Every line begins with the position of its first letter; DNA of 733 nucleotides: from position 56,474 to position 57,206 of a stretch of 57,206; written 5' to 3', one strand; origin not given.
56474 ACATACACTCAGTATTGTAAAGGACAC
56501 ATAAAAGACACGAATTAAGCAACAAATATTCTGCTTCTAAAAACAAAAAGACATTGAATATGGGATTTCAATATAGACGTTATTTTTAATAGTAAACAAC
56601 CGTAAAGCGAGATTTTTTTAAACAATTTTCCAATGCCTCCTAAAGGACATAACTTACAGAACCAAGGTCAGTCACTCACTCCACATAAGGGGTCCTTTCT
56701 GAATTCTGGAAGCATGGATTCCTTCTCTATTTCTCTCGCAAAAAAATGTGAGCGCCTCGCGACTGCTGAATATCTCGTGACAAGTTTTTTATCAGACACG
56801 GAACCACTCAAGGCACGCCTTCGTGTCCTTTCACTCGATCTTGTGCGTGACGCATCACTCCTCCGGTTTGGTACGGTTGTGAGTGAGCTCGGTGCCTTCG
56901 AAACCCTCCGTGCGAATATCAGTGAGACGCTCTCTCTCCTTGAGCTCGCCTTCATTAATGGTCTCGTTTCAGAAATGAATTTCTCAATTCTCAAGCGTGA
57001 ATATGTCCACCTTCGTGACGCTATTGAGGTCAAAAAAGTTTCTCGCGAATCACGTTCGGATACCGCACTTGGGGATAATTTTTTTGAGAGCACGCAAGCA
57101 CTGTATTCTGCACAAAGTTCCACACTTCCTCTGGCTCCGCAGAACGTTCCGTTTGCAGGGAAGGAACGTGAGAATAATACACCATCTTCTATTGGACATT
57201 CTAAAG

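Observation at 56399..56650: Cluster of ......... motifs and a palindromic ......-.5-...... site between ftsK and an unannotated ORF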

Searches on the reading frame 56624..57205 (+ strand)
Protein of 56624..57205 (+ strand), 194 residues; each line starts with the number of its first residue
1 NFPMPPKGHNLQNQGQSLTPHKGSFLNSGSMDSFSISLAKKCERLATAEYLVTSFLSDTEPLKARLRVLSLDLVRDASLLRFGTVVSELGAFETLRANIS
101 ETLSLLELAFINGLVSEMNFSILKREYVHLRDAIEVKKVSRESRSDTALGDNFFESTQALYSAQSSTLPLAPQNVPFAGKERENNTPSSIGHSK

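Call 9: search_protein_families(library=pfam, proteins=[window:56624-57205:+], max_evalue=1)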
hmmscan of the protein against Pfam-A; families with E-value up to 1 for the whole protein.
window:56624-57205:+ (194 aa): 1 family
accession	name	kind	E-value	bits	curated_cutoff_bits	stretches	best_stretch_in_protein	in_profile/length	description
PF24967.1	NTS_TR130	-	0.043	13.8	25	1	109-165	64-120/233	TR130 NTS domain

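Call 11: find_homologous_proteins(query=window:56624-57205:+)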
Query window:56624-57205:+ (194 aa): 164 proteins with E <= 0.001 among 363 candidates; the best 120 are listed.
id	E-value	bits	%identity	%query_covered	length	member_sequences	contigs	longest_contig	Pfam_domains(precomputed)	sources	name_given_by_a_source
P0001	3.3e-114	397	99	98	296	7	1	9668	PF08220.19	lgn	-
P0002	9.1e-100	350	87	98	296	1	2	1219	PF08220.19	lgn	-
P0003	8.2e-97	340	85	98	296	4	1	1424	PF08220.19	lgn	-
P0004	2.6e-93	329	84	98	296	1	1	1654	PF08220.19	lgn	-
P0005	2.5e-90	319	82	98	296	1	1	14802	PF08220.19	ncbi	-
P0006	7.0e-87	308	80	98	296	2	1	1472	PF08220.19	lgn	-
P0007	1.0e-86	307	80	98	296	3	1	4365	-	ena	-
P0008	3.4e-85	303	79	98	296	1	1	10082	PF08220.19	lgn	-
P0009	3.2e-78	280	73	98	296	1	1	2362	PF08220.19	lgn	-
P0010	8.5e-58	213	74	76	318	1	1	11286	PF08220.19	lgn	-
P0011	1.6e-56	209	62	93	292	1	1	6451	PF08220.19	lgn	-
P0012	4.1e-55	205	70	76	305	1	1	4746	PF08220.19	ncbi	ncbi:MAG: DeoR family transcriptional regulator [Minisyncoccota bacterium]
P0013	1.6e-53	199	60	93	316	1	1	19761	PF08220.19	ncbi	-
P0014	6.5e-53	197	60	94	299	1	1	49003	PF08220.19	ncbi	-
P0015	1.3e-52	196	66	77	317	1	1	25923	PF08220.19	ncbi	-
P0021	4.7e-50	188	59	89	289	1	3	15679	PF08220.19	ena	-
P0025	2.6e-49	186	57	89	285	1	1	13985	PF08220.19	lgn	-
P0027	4.6e-49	185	68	75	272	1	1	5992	PF08220.19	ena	-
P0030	1.9e-48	183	58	80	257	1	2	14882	PF08220.19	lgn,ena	-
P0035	4.2e-48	182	57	89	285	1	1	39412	PF08220.19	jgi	jgi:DNA-binding transcriptional ArsR family regulator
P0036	7.1e-48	181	69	67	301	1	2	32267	PF08220.19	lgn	-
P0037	7.8e-48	181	65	75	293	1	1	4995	PF08220.19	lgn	-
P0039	8.9e-48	181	54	95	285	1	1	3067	PF08220.19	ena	-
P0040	1.0e-47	180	68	65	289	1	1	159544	PF08220.19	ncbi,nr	ncbi:DeoR family transcriptional regulator [Patescibacteria group bacterium]|nr:MAG: DeoR family tra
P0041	1.7e-47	180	67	69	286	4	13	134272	PF08220.19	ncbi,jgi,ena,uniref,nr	ncbi:MAG: hypothetical protein UW27_C0009G0041 [Parcubacteria group bacterium GW2011_GWA1_44_13]|uni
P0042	1.7e-47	180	62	74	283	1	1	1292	PF08220.19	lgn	-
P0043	1.7e-47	180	67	69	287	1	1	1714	PF08220.19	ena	-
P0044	1.9e-47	180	71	65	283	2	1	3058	PF08220.19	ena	-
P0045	2.1e-47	180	68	70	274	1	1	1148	PF08220.19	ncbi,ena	-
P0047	3.1e-47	179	60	84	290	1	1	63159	PF08220.19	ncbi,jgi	ncbi:MAG: DeoR family transcriptional regulator [Candidatus Paceibacterota bacterium]|jgi:hypothetic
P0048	4.1e-47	179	62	78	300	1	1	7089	PF08220.19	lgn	-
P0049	4.3e-47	179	67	70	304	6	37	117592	PF08220.19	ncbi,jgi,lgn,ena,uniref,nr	ncbi:hypothetical protein AUK15_03290 [Candidatus Nomurabacteria bacterium CG2_30_43_9]|uniref:HTH d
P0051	4.9e-47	178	65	71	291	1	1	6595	PF08220.19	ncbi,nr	ncbi:MAG: DeoR family transcriptional regulator [Candidatus Yonathbacteria bacterium]|nr:DeoR family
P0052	5.3e-47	178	67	66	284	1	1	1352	PF08220.19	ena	-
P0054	6.1e-47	178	68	68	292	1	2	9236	PF08220.19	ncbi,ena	-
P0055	7.3e-47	178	66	68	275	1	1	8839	PF08220.19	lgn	-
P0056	9.0e-47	177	67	66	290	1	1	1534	PF08220.19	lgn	-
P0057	9.5e-47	177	72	65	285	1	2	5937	PF08220.19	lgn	-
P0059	1.1e-46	177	61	76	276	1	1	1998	PF08220.19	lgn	-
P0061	1.9e-46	176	64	73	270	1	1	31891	PF08220.19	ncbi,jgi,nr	ncbi:MAG: DeoR family transcriptional regulator [Candidatus Pacebacteria bacterium]|jgi:hypothetical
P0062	2.0e-46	176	66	66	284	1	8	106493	PF08220.19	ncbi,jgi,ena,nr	ncbi:MAG: hypothetical protein UU88_C0006G0005 [Parcubacteria group bacterium GW2011_GWC1_42_11]|nr:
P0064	2.1e-46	176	66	66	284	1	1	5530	PF08220.19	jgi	-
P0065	2.3e-46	176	67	65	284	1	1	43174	PF08220.19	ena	-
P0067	2.5e-46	176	65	69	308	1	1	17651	PF08220.19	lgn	-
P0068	2.5e-46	176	59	86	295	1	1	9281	PF08220.19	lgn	-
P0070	3.0e-46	176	70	65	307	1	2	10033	PF08220.19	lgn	-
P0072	3.4e-46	176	63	73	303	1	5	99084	PF08220.19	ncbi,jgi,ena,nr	ncbi:MAG TPA: hypothetical protein DCS23_01040 [Candidatus Yonathbacteria bacterium]|nr:hypothetical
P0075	4.6e-46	175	62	78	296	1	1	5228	PF08220.19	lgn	-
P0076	4.9e-46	175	64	76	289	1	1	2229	PF08220.19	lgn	-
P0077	5.2e-46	175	63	75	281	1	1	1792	PF08220.19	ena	-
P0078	5.6e-46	175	67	68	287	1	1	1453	PF08220.19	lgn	-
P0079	7.3e-46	175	67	65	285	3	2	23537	PF08220.19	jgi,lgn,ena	-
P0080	7.7e-46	174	65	68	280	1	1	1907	PF08220.19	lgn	-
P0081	8.1e-46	174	61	76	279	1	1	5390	PF08220.19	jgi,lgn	-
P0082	9.3e-46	174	61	76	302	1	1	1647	PF08220.19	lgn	-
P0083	9.3e-46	174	61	76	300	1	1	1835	PF08220.19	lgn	-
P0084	1.1e-45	174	66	69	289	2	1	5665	PF08220.19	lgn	-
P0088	1.7e-45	173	57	85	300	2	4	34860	PF08220.19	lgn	-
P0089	2.1e-45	173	60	77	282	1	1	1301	PF08220.19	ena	-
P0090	2.3e-45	173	67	67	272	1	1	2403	PF08220.19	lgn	-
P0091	3.8e-45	172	60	82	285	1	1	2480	PF08220.19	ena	-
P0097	5.7e-45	172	57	86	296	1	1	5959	PF08220.19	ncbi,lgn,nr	ncbi:MAG: DeoR family transcriptional regulator [Candidatus Yonathbacteria bacterium]|nr:DeoR family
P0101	7.5e-45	171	51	98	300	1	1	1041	PF08220.19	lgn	-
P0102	8.0e-45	171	67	69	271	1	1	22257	PF08220.19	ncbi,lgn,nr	ncbi:MAG: DeoR family transcriptional regulator [Candidatus Pacebacteria bacterium]|nr:DeoR family t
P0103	8.2e-45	171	62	76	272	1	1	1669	PF08220.19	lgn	-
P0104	8.7e-45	171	70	64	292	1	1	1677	PF08220.19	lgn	-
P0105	9.5e-45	171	60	77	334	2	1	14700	PF08220.19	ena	-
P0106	9.6e-45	171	51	98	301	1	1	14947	PF08220.19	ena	-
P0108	1.5e-44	170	51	98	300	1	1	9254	PF08220.19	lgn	-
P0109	2.5e-44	170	62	73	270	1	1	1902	PF08220.19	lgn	-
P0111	4.7e-44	169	66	68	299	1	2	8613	PF08220.19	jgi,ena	-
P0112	5.3e-44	168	55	84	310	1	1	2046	PF08220.19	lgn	-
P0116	6.6e-44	168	66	66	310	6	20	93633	PF08220.19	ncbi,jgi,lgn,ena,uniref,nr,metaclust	ncbi:MAG: hypothetical protein A2747_00035 [Candidatus Yonathbacteria bacterium RIFCSPHIGHO2_01_FULL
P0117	8.2e-44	168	59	77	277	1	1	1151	PF08220.19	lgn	-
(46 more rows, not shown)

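Call 17: find_related_loci(query=A1, collection=genome_contigs, flank=4000)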
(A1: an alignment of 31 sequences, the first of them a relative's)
Query A1 (296 aa) in genome_contigs; peptide patterns used: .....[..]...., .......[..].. (x = any residue, [..] = any of these).
335 stretches matched a pattern; 275 encode a relative of the query (tblastn E <= 1e-3); the best 80 are kept; 78 distinct loci.
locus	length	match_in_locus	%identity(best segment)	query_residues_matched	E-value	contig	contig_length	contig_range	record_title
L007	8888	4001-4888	81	1-296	1e-156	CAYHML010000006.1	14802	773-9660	MAG TPA_asm: uncultured Candidatus Saccharibacteria bacterium isolate ERP119705_co13_657 genome assembly, contig: NODE_5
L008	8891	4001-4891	54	4-296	5e-94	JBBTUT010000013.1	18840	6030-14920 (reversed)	MAG: Patescibacteria group bacterium isolate H41-bin067_1 H41_bin067_1_000000000013, whole genome shotgun sequence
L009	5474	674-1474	60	25-296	3e-93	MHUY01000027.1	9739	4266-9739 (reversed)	MAG: Candidatus Yonathbacteria bacterium RIFOXYC2_FULL_47_9 rifoxyc2_full_scaffold_3521, whole genome shotgun sequence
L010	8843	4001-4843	57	10-296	5e-91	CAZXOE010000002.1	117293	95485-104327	MAG TPA_asm: uncultured Candidatus Saccharibacteria bacterium isolate ERP113451_co1_174 genome assembly, contig: NODE_69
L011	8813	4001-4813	54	4-296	8e-89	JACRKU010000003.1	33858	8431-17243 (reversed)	MAG: Candidatus Yonathbacteria bacterium isolate NC_groundwater_1863_Pr3_B-0.1um_46_30 SR-2_scaffold_141_130256, whole g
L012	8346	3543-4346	56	24-296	1e-88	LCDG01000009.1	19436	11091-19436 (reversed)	MAG: Candidatus Nomurabacteria bacterium GW2011_GWC2_42_20 UV12_C0009, whole genome shotgun sequence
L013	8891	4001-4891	51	4-295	1e-84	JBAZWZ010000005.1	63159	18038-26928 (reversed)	MAG: Candidatus Paceibacterota bacterium isolate SO_2017_GW1_44 NODE_2557_length_63159_cov_4.536918_OW334_2017, whole ge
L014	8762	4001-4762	54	23-295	2e-84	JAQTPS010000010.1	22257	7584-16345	MAG: Candidatus Paceibacterota bacterium isolate STB_121 NODE_5181_length_22257_cov_3.748757_Sandtown_B, whole genome sh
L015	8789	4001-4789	52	10-295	3e-83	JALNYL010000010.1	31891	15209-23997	MAG: Candidatus Paceibacterota bacterium isolate SO_2017_GW1 bin 158 NODE_6093_length_31891_cov_1.742728_OW334_2017, who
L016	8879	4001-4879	51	4-296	2e-82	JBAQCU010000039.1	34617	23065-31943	MAG: Minisyncoccia bacterium isolate MFD12004_ilm_asm_bin23 k127_126324, whole genome shotgun sequence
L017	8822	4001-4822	52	4-296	5e-81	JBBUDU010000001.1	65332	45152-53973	MAG: Patescibacteria group bacterium isolate H41-bin073_1 H41_bin073_1_000000000001, whole genome shotgun sequence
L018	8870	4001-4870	50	28-296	6e-80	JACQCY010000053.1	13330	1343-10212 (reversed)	MAG: Candidatus Yonathbacteria bacterium isolate NC_groundwater_980_Pr1_S-0.2um_43_16 Montesol18-Sp2_coassembly_scaffold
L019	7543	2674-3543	53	11-296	3e-85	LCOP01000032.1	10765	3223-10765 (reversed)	MAG: Parcubacteria group bacterium GW2011_GWA1_47_8 UY07_C0032, whole genome shotgun sequence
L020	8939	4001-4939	49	4-295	1e-79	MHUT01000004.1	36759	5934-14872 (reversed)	MAG: Candidatus Yonathbacteria bacterium RIFCSPHIGHO2_02_FULL_44_14 rifcsphigho2_02_scaffold_1432, whole genome shotgun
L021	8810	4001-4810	55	27-296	2e-78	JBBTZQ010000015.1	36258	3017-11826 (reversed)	MAG: Patescibacteria group bacterium isolate H41-bin181_1 H41_bin181_1_000000000015, whole genome shotgun sequence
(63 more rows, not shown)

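Call 30: search_protein_families(library=pfam, proteins=[P0001], max_evalue=0.1)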
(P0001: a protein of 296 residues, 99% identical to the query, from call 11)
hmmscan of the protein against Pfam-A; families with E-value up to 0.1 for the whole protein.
P0001 (296 aa): 3 families
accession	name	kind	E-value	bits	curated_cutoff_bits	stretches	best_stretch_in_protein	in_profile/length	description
PF08220.18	HTH_DeoR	-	2.2e-06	27.7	21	1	238-285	1-47/57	DeoR-like helix-turn-helix domain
PF24967.1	NTS_TR130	-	0.08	12.9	25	0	106-162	64-120/233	TR130 NTS domain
PF01498.24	HTH_Tnp_Tc3_2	-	0.095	13.4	31.5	0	240-274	2-40/72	Transposase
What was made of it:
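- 56633..57206 (+): Regulator gene, first 191 of 296 codons (runs off the window). Residues 26-138 form a helical bundle and the disordered linker starts near residue 148. The C-terminal winged helix (230-296) lies beyond the window. HTH_DeoR E=2e-6 (call 30).
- On DeoR/GlpR family transcriptional regulators: PF08220 E=2.2e-6, 27.7 bits against a cut-off of 21, at residues 238-285 of P0001 (call 30).
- Tried and rejected: Rejected, because the sense ORF has hundreds of homologues and a Pfam domain (calls 11, 30).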

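Call 31: search_protein_families(library=ncbifam, proteins=[P0001], max_evalue=0.1)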
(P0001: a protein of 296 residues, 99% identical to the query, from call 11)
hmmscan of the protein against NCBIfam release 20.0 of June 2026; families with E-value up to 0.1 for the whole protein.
P0001 (296 aa): 2 families
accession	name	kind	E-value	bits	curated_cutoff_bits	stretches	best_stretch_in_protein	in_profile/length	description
NF008154.0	PRK10906.1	equivalog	0.0041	16.5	331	1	237-282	5-49/252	DeoR/GlpR family transcriptional regulator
NF010034.0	PRK13509.1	equivalog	0.018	14.4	244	1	236-285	4-52/251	HTH-type transcriptional regulator UlaR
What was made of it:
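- On DeoR/GlpR family transcriptional regulators: NCBIfam DeoR/GlpR and UlaR models score 16.5 and 14.4 bits against cut-offs of 331 and 244 (call 31).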

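Call 32: search_solved_structures(query=A1, max_evalue=1, show_alignments=2)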
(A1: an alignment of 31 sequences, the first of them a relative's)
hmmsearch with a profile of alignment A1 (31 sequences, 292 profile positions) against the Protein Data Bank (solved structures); distinct sequences matched with E-value up to 1: 0.
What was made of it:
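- Tried and rejected: No PDB relative by sequence (call 32).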

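Call 34: predict_structure(alignment_id=A1)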
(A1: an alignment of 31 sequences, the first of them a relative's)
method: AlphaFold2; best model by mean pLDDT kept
length: 296 residues; sequences in the alignment: 31
mean_pLDDT: 64.9   pTM: 0.31
mean pLDDT of the five models: 64.9, 64.0, 62.4, 62.1, 60.6
residues with pLDDT >= 90: 3; 70-90: 140; 50-70: 50; < 50: 103
segments of 3 or more residues with pLDDT < 50: 4-7, 9-11, 15-24, 148-165, 170-172, 174-183, 185-201, 203-224, 226-230
pLDDT, mean of each block of 10 residues (from residue 1): 48 45 54 83 85 79 89 81 69 88 81 59 71 55 50 39 42 43 46 44 42 42 44 77 86 87 87 86 83 64
secondary structure, 60 per line:
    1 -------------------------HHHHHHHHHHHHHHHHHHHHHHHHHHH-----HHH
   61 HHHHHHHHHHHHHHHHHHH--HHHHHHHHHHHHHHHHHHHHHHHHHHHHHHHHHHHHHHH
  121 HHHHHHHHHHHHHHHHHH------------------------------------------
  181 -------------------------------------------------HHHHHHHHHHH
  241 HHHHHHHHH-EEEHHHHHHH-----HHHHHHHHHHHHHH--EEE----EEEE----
elements in order: H26-52 H58-79 H82-138 H230-249 E251-253 H254-260 H266-279 E282-284 E289-292
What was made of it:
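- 56633..57206 (+): AlphaFold model (call 34).
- On Iteron replicon (origin plus Rep): The protein has a single winged helix plus a helical bundle (call 34).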

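Call 37: fold_search(model_id=the predicted structure, library=pdb)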
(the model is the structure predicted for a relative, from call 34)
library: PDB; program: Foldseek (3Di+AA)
matches with E <= 10: 557; with E <= 0.001: 0
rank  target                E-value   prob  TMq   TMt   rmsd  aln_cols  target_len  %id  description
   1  9e6a_D                3.7e-02  1.00  0.19  0.22   3.6        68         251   15  Pseudomonas putida KT2440 IclR-type transcription factor (PP_2609) (released 2025-11-12)
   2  1bja_A                5.6e-02  1.00  0.18  0.52   4.0        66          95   20  ACTIVATION DOMAIN OF THE PHAGE T4 TRANSCRIPTION FACTOR MOTA (released 1998-11-04)
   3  2o0y_D                5.6e-02  1.00  0.19  0.22   7.2        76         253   18  Crystal structure of putative transcriptional regulator RHA1_ro06953 (IclR-family) from Rhodococcus sp. (released 2006-12-26)
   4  5hs9_B                6.3e-02  1.00  0.20  0.60   3.7        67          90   13  Crystal structure of the quinone-bound YodB from B. subtilis (released 2016-08-17)
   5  9e6a_A                7.1e-02  1.00  0.19  0.23   2.7        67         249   15  Pseudomonas putida KT2440 IclR-type transcription factor (PP_2609) (released 2025-11-12)
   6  9e6a_B                7.5e-02  1.00  0.18  0.22   1.8        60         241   15  Pseudomonas putida KT2440 IclR-type transcription factor (PP_2609) (released 2025-11-12)
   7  7xux_A                8.0e-02  1.00  0.18  0.15   6.3        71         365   21  Crystal structure of a FIC domain containnig protein (released 2022-12-21)
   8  3b73_A                8.5e-02  1.00  0.18  0.58   1.8        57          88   14  Crystal structure of the PhiH1 repressor-like protein from Haloarcula marismortui (released 2007-11-13)
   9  3b73_B                9.5e-02  1.00  0.18  0.57   1.8        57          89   14  Crystal structure of the PhiH1 repressor-like protein from Haloarcula marismortui (released 2007-11-13)
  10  9pd4_O                1.0e-01  1.00  0.18  0.27   8.1        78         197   13  NER dual incision complex - DuIM (released 2026-02-18)
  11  2heo_A                1.1e-01  1.00  0.18  0.84   1.4        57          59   21  General Structure-Based Approach to the Design of Protein Ligands: Application to the Design of Kv1.2 Potassium Channe (released 2006-11-21)
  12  3f72_C                1.1e-01  1.00  0.19  0.50   4.4        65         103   15  Crystal Structure of the Staphylococcus aureus pI258 CadC Metal Binding Site 2 Mutant (released 2009-04-07)
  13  5y6i_B                1.1e-01  1.00  0.18  0.23   2.0        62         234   19  Crystal structure of Pseudomonas aeruginosa HmgR (released 2018-08-15)
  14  9e6a_C                1.1e-01  1.00  0.19  0.22   4.9        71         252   17  Pseudomonas putida KT2440 IclR-type transcription factor (PP_2609) (released 2025-11-12)
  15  7xux_B                1.1e-01  1.00  0.18  0.15   6.0        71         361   21  Crystal structure of a FIC domain containnig protein (released 2022-12-21)
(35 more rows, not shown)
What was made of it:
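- Closest known: Autoregulated winged-helix repressors whose operators overlap their own promoter. Same: The structural matches are to IclR, YodB/MarR and CadC (call 37).
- Closest known: Iteron-plasmid initiators. Different: The protein architecture is unrelated (call 37).
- The model shows a confident winged helix (pLDDT about 86) that matches IclR, MarR and ArsR-type DNA-binding domains (calls 34, 37).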

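Call 61: find_encoding_contigs(protein=P0008, flank=1500, max_places=1)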
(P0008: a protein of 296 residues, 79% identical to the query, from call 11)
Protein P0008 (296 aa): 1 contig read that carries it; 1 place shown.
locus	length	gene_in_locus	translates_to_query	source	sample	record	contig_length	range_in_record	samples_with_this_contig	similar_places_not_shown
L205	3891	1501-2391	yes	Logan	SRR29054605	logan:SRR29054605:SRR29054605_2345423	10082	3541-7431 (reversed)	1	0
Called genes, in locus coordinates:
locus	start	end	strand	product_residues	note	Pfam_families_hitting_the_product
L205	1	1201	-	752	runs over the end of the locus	PF13491:FtsK_4TM (weak), PF17854:FtsK_alpha, PF01580:FtsK_SpoIIIE, PF01935:DUF87 (faint), PF09397:FtsK_gamma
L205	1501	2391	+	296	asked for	PF08220:HTH_DeoR (weak)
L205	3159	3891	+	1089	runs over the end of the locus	-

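Call 62: find_encoding_contigs(protein=P0010, flank=1500, max_places=1)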
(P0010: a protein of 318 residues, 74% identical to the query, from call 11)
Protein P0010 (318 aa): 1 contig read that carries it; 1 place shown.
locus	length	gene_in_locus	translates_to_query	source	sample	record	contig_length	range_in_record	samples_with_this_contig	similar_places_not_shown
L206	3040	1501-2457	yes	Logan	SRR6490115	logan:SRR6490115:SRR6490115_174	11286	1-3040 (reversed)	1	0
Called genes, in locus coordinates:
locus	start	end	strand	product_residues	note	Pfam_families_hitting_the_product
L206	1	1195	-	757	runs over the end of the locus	PF17854:FtsK_alpha, PF01580:FtsK_SpoIIIE, PF09397:FtsK_gamma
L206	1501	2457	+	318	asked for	PF08220:HTH_DeoR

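Call 63: find_encoding_contigs(protein=P0009, flank=1500, max_places=1)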
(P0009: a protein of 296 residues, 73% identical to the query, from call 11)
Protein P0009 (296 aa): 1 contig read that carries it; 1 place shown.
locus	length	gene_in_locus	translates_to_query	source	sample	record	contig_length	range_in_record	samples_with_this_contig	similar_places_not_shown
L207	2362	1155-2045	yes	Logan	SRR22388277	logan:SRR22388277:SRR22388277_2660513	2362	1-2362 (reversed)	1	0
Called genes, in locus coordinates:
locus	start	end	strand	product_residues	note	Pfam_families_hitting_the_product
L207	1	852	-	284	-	?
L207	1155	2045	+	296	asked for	PF08220:HTH_DeoR (faint)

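Call 64: find_encoding_contigs(protein=P0004, flank=1500, max_places=1)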
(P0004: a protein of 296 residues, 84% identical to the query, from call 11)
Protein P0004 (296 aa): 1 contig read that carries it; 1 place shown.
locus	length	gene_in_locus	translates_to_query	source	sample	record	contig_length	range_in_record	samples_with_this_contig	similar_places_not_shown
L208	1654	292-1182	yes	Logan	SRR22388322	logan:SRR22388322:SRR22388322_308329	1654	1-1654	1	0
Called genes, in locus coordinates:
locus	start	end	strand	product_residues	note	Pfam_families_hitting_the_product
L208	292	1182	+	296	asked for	PF08220:HTH_DeoR (weak)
